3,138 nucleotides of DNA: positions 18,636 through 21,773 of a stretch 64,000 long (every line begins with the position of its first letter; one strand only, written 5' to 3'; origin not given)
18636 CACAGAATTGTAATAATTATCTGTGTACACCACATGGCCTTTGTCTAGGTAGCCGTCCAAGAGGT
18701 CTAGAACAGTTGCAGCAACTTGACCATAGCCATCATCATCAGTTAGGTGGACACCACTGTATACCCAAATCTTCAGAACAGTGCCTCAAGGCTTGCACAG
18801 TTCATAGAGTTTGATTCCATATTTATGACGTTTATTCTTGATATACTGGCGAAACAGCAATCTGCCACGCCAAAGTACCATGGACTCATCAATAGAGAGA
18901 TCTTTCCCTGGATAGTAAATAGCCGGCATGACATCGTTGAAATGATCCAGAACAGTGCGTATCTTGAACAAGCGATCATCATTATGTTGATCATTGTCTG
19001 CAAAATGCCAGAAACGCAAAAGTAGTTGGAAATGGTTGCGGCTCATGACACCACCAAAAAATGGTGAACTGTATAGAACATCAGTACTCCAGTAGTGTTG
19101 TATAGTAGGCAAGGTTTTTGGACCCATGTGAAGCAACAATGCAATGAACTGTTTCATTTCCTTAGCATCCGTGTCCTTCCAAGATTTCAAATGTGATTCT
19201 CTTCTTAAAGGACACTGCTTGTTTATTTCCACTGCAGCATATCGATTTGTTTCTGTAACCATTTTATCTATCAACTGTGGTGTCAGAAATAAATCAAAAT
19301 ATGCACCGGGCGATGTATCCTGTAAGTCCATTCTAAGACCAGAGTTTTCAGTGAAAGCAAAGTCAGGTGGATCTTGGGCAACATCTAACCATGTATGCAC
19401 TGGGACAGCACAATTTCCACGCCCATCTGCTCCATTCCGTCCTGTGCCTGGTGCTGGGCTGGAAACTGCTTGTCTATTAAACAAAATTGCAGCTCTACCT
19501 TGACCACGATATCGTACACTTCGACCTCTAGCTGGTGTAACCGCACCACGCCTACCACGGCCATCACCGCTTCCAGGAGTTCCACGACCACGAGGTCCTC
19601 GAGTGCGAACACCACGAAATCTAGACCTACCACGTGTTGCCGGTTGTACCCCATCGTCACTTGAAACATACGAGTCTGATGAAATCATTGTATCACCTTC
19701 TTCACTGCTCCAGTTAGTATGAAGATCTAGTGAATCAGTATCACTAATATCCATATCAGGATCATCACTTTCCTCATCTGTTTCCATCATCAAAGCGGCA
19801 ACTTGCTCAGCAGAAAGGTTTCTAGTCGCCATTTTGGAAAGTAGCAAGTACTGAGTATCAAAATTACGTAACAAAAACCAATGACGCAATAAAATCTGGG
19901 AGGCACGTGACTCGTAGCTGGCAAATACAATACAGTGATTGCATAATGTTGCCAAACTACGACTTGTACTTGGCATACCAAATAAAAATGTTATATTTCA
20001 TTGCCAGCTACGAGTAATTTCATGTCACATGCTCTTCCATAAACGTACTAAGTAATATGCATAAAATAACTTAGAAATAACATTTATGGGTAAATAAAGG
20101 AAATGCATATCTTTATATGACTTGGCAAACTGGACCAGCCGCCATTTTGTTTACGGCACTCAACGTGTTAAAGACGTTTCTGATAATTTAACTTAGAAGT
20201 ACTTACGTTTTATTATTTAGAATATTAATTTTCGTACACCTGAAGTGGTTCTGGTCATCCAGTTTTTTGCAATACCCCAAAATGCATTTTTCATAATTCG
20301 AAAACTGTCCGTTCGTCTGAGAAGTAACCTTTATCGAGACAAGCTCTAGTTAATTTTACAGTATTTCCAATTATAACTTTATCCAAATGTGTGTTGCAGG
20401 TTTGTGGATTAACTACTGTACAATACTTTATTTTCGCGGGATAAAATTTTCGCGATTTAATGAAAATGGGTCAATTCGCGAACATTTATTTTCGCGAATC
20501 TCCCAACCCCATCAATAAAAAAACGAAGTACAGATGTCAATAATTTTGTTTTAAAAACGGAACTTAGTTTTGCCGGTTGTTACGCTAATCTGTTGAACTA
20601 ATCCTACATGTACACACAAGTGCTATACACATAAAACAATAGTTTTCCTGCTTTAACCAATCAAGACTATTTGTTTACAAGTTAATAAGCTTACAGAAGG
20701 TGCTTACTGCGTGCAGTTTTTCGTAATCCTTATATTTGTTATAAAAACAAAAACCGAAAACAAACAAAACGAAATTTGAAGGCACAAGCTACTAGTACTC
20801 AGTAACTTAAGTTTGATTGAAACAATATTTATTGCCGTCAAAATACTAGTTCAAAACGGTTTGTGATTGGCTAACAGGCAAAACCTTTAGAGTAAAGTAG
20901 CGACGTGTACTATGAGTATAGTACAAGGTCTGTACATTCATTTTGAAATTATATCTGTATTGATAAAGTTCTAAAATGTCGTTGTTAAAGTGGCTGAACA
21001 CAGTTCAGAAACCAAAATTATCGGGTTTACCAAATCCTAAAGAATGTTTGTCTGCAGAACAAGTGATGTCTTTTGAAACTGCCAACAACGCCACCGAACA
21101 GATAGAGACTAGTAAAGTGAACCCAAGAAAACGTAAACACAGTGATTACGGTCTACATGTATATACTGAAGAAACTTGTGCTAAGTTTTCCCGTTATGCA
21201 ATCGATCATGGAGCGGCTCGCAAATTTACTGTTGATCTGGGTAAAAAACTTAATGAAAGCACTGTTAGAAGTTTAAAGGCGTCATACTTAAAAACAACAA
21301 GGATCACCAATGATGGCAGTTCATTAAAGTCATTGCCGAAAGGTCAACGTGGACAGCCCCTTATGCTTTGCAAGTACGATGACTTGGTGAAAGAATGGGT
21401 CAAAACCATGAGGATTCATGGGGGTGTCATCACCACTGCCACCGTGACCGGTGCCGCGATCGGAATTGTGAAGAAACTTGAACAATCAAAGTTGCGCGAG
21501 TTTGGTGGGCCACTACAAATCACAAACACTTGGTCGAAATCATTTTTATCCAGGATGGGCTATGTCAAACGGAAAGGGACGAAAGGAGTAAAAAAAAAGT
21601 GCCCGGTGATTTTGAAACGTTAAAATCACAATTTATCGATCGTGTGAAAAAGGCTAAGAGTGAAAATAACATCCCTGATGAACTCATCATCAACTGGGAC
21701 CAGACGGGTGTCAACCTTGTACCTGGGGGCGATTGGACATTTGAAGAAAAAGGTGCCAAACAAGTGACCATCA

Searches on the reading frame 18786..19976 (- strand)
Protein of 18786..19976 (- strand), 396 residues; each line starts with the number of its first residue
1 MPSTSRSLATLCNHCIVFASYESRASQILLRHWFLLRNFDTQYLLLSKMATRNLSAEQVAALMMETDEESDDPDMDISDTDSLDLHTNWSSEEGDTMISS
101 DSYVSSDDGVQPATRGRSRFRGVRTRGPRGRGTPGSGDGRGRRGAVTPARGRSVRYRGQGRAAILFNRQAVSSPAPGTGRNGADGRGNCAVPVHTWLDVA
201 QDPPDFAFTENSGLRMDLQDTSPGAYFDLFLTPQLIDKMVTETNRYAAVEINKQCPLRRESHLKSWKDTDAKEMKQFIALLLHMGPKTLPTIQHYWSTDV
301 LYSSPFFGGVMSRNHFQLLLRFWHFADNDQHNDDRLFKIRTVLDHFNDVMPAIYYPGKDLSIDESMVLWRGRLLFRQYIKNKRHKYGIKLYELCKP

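Call 32: find_homologous_proteins(query=window:18786-19976:-)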
Query window:18786-19976:- (396 aa): 455 proteins with E <= 0.001 among 3748 candidates; the best 120 are listed.
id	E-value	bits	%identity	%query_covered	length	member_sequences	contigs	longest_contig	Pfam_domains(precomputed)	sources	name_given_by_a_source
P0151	1.3e-100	355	53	86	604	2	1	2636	PF13842.13,PF13843.13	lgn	-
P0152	2.1e-98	348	96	40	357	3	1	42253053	PF13843.13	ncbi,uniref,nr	ncbi:piggyBac transposable element-derived protein 4-like [Gigantopelta aegis]|uniref:piggyBac trans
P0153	5.4e-89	317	63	58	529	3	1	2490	PF13842.13,PF13843.13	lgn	-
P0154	3.2e-87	311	53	84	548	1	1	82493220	PF13842.13,PF13843.13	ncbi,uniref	ncbi:piggyBac transposable element-derived protein 4-like [Liolophura sinensis]|uniref:piggyBac tran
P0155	1.1e-75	273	59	51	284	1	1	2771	PF13843.13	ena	-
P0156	3.8e-72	262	58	52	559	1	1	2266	PF13842.13,PF13843.13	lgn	-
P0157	2.7e-70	255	54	55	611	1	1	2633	PF13842.13,PF13843.13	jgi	jgi:hypothetical protein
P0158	9.2e-69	250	56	52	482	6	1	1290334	PF13843.13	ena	-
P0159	2.9e-68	249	56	52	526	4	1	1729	PF13842.13,PF13843.13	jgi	jgi:hypothetical protein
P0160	1.8e-67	246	97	17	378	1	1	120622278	PF13843.13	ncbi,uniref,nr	ncbi:piggyBac transposable element-derived protein 4-like [Gigantopelta aegis]|uniref:piggyBac trans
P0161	3.9e-67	245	68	40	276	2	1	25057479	PF13843.13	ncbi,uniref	ncbi:piggyBac transposable element-derived protein 4-like [Liolophura sinensis]|uniref:piggyBac tran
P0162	6.4e-67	244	56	51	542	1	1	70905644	PF13842.13,PF13843.13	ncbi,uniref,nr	ncbi:piggyBac transposable element-derived protein 4-like [Photinus pyralis]|uniref:piggyBac transpo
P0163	9.3e-67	244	42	84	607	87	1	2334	PF13842.13,PF13843.13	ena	-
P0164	1.2e-66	243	62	45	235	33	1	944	PF13843.13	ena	-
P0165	6.4e-66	241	50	53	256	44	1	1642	PF13843.13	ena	-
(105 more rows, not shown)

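Call 37: find_encoding_contigs(protein=window:18786-19976:-, flank=2000, max_places=6)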
Protein window:18786-19976:- (396 aa): no gene with exactly this product is on record in the collection.

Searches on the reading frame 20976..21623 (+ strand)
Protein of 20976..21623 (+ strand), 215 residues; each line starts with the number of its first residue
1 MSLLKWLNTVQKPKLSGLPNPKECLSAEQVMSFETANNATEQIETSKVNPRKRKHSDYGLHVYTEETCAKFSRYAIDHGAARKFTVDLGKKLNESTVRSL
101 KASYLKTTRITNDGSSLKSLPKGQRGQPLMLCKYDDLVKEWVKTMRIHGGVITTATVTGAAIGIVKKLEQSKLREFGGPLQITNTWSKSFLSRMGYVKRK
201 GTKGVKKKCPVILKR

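Call 38: find_encoding_contigs(protein=window:20976-21623:+, flank=2000, max_places=6)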
Protein window:20976-21623:+ (215 aa): no gene with exactly this product is on record in the collection.
